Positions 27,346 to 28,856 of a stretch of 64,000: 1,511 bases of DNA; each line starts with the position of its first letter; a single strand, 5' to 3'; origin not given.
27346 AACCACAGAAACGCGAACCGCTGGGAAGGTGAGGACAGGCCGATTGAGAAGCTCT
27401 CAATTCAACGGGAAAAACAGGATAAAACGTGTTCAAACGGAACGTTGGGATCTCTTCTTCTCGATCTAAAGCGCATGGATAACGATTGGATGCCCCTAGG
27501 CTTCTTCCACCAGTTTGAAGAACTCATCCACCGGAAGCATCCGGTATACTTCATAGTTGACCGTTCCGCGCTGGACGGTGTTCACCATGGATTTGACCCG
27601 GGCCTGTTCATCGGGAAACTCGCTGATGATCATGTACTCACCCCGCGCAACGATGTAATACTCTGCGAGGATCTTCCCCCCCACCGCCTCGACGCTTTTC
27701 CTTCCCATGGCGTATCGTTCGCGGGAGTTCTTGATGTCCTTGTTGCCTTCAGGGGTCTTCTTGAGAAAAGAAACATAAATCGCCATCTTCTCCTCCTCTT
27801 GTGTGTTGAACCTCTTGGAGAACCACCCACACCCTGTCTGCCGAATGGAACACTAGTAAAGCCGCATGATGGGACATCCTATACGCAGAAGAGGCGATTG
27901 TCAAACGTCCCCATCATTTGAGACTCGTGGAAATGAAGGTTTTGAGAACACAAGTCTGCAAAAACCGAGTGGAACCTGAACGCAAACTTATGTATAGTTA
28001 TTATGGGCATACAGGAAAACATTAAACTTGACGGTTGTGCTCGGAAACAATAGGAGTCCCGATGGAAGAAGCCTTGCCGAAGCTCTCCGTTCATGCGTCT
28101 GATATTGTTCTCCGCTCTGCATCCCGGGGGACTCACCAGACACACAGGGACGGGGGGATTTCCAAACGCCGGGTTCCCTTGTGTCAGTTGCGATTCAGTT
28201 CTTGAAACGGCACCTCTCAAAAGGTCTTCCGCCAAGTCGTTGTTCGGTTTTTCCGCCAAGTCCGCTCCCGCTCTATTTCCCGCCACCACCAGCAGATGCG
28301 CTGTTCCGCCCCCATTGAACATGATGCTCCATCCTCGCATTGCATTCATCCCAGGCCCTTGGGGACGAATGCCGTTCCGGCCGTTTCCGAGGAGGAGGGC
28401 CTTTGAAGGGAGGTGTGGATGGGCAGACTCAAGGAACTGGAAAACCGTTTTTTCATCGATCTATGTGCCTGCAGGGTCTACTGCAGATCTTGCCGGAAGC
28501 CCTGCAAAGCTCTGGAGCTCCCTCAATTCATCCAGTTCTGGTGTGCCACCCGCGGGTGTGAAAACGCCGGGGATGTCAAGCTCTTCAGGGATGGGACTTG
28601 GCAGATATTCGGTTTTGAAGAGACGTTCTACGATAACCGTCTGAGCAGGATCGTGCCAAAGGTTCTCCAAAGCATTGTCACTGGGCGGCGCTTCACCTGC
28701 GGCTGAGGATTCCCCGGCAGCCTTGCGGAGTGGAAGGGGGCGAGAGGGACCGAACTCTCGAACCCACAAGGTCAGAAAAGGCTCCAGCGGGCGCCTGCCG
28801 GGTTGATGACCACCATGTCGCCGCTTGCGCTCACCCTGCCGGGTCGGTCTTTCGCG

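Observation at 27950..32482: Amidoligase_2 + three Ntn-type hydrolases + Cys-rich small ORFs: candidate uncharacterised amide-ligation / tagging system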

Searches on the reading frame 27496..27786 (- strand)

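Call 3: search_protein_families(library=pfam, proteins=[window:27496-27786:-], max_evalue=0.1)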
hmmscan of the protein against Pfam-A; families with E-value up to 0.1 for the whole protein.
window:27496-27786:- (96 aa): 2 families
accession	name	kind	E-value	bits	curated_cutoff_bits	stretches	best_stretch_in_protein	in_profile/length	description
PF08734.17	GYD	-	1.2e-13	51.3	31.4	1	4-92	1-90/91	GYD domain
PF23032.1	GBD_ELAPOR1-like_3rd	-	0.071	13.5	27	1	44-82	38-75/150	ELAPOR1-like, galactose-binding domain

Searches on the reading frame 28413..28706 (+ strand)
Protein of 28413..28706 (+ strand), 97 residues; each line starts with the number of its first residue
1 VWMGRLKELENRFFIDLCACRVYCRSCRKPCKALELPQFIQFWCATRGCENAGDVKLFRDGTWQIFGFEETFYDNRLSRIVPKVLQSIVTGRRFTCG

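Call 3: search_protein_families(library=pfam, proteins=[window:28413-28706:+], max_evalue=0.1)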
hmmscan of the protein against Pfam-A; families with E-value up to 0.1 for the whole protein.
window:28413-28706:+ (97 aa): 0 families

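Call 5: search_protein_families(library=ncbifam, proteins=[window:28419-28706:+], max_evalue=0.1)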
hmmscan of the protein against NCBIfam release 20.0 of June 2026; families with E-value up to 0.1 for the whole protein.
window:28419-28706:+ (95 aa): 0 families

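Call 6: search_protein_families(library=padloc, proteins=[window:28419-28706:+], max_evalue=0.1)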
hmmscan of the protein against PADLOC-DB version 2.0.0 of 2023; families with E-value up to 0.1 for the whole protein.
window:28419-28706:+ (95 aa): 0 families

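Call 60: search_protein_families(library=phrogs, proteins=[window:28419-28706:+], max_evalue=0.001)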
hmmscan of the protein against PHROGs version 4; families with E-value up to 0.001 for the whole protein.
window:28419-28706:+ (95 aa): 0 families
